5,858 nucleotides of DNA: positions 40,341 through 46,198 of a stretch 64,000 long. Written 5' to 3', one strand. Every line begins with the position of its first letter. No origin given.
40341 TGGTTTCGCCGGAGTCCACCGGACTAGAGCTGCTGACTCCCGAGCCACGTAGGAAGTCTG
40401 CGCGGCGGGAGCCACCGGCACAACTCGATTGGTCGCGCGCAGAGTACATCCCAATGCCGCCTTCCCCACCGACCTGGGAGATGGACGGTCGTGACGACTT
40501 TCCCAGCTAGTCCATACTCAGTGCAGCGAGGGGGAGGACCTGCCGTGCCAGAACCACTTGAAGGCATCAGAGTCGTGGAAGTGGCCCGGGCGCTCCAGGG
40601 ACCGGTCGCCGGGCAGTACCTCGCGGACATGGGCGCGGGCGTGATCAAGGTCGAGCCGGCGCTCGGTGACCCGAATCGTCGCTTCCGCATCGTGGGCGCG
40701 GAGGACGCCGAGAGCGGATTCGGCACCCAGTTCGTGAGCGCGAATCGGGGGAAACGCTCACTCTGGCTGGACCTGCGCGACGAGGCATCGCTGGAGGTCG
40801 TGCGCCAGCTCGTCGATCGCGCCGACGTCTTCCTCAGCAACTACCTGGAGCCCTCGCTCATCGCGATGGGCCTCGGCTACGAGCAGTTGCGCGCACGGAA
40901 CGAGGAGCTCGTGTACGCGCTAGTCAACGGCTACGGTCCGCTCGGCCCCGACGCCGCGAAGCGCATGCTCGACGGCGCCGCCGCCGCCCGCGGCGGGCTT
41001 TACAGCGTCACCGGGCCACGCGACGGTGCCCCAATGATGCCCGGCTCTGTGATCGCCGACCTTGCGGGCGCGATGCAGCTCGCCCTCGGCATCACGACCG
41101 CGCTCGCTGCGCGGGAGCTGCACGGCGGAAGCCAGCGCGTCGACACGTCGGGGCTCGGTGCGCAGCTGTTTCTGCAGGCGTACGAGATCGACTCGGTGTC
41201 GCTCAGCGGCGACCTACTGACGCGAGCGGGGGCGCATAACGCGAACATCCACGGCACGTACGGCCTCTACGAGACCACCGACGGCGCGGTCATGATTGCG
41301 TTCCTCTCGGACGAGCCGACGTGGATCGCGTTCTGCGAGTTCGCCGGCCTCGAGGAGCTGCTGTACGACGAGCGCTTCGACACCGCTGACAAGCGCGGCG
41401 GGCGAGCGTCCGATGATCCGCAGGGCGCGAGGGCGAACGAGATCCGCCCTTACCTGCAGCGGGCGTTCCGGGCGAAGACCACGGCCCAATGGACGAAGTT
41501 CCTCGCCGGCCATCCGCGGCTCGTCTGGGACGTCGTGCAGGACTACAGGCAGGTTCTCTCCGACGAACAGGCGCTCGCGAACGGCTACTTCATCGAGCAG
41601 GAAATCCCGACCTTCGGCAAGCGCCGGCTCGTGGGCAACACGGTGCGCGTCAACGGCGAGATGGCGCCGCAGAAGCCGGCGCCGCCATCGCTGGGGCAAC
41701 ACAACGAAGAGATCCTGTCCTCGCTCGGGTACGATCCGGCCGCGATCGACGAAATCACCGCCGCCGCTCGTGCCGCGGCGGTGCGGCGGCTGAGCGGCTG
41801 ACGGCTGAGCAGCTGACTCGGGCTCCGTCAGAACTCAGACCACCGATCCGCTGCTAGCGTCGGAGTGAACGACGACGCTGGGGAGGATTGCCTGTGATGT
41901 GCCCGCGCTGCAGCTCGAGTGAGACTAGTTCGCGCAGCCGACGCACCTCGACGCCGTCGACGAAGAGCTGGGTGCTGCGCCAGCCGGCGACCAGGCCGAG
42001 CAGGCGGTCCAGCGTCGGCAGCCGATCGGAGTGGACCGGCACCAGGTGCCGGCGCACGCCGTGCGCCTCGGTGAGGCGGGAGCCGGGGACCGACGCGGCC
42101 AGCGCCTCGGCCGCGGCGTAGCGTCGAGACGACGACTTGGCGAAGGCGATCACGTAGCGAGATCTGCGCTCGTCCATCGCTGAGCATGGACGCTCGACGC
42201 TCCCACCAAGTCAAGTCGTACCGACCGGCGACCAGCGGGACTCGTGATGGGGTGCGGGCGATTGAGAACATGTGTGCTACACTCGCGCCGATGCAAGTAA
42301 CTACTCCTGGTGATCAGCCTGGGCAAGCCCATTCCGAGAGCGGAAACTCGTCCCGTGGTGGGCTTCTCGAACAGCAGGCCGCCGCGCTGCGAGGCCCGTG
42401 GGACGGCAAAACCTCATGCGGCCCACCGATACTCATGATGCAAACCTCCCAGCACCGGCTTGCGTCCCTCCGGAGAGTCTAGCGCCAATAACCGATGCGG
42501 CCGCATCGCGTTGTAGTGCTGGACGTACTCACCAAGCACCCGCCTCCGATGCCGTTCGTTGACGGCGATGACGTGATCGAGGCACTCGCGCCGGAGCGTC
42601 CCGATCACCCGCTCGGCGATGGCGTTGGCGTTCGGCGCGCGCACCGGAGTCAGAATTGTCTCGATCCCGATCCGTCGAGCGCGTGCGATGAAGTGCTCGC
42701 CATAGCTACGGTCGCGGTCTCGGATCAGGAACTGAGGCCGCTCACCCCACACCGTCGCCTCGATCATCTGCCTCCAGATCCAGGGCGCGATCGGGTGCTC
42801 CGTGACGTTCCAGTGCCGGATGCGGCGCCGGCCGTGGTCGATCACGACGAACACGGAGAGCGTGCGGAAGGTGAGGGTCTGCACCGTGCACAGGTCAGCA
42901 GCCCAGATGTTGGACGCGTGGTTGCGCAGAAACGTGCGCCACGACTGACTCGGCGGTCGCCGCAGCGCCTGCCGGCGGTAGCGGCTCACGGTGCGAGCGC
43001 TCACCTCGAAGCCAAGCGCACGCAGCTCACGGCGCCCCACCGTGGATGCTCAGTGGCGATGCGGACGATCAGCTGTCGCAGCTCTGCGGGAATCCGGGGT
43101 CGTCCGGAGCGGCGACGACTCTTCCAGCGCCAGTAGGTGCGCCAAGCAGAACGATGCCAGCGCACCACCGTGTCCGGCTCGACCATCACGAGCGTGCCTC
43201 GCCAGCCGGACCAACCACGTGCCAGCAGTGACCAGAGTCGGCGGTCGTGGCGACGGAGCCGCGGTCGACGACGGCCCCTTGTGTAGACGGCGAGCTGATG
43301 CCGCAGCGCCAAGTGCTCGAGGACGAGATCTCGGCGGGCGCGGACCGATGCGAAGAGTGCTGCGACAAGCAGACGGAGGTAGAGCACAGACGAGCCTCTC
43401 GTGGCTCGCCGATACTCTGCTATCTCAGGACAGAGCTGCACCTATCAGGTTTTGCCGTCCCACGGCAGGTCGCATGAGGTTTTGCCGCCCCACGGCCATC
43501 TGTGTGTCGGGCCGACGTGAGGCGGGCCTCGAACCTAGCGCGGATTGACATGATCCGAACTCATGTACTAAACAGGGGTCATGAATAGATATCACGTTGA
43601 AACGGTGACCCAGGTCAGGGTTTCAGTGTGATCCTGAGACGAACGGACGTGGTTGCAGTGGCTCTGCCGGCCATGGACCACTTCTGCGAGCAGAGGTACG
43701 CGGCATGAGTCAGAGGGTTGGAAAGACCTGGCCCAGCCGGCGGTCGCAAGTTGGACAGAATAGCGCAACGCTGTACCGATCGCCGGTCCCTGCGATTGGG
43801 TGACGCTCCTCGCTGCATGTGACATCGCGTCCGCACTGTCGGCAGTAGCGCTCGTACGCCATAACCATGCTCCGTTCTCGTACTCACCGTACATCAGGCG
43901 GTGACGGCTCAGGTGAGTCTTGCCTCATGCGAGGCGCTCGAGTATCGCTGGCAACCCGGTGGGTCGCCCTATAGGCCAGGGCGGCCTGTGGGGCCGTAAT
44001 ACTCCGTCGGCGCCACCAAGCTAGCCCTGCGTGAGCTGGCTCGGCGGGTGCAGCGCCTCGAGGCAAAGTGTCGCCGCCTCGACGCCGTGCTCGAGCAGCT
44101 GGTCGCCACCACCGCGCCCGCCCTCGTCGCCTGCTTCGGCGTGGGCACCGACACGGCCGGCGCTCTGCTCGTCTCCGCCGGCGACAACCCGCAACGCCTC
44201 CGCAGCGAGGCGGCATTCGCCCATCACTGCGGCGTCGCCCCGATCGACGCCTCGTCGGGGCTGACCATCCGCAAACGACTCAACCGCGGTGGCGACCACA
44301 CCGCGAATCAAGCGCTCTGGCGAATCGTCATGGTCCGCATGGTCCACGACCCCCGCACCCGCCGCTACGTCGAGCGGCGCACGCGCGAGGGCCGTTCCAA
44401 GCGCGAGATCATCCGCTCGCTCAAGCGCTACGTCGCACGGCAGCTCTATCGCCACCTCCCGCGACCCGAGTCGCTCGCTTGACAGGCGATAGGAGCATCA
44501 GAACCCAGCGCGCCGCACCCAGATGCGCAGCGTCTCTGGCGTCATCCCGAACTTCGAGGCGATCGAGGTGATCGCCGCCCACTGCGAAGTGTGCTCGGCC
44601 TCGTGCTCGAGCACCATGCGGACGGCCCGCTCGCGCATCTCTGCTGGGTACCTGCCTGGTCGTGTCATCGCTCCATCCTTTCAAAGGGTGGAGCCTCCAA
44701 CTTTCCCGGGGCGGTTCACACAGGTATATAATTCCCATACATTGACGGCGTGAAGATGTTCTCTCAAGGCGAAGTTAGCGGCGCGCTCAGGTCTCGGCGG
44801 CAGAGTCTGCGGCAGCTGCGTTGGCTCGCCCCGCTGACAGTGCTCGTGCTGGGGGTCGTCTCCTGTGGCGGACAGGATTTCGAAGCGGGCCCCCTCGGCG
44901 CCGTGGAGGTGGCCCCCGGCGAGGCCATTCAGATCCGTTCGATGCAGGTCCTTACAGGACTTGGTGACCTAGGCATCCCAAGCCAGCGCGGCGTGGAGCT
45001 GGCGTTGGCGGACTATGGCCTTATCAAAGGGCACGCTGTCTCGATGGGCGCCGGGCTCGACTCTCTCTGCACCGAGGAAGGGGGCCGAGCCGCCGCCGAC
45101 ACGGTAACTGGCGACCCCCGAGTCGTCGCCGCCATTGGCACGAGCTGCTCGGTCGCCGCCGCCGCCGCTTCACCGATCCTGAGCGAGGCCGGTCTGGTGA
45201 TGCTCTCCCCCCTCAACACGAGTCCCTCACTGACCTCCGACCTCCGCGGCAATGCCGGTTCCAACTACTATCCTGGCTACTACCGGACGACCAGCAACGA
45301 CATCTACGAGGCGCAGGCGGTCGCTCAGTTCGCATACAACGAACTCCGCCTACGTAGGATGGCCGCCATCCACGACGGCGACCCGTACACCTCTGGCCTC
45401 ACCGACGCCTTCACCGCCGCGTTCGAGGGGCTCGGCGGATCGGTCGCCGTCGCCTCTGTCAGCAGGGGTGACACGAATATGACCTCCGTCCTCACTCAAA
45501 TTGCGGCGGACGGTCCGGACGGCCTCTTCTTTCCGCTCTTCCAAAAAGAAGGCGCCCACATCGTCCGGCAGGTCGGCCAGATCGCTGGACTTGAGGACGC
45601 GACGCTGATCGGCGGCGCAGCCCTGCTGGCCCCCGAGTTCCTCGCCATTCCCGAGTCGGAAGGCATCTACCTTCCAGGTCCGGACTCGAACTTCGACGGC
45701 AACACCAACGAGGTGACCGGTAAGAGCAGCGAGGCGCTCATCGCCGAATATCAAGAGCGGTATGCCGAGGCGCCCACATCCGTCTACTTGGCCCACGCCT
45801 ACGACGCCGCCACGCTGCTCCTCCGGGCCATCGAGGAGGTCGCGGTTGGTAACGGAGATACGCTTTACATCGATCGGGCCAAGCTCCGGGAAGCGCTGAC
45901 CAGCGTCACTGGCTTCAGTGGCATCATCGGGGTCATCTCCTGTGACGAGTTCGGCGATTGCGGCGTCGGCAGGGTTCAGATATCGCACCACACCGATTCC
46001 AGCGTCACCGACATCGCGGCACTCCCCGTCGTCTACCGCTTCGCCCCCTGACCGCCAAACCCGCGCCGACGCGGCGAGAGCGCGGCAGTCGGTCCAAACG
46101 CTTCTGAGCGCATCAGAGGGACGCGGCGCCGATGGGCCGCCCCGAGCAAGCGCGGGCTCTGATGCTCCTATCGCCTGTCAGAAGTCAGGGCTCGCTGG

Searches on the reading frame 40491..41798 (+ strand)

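Call 47: search_protein_families(library=pfam, proteins=[window:40491-41798:+], max_evalue=0.0001)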
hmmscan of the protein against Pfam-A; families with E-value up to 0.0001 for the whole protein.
window:40491-41798:+ (436 aa): 1 family
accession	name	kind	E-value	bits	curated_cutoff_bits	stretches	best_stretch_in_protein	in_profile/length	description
PF02515.22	CoA_transf_3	-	2.5e-85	287.2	23.3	1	23-405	1-366/366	CoA-transferase family III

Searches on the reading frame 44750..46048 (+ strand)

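Call 47: search_protein_families(library=pfam, proteins=[window:44750-46048:+], max_evalue=0.0001)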
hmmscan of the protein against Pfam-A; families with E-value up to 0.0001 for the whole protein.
window:44750-46048:+ (433 aa): 2 families
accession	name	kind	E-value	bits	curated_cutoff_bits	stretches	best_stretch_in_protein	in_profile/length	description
PF13458.12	Peripla_BP_6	-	9.4e-31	108.2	31.7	1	72-395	15-319/343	Periplasmic binding protein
PF01094.35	ANF_receptor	-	3.8e-13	49.7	25.4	1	88-251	16-173/353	Receptor family ligand binding region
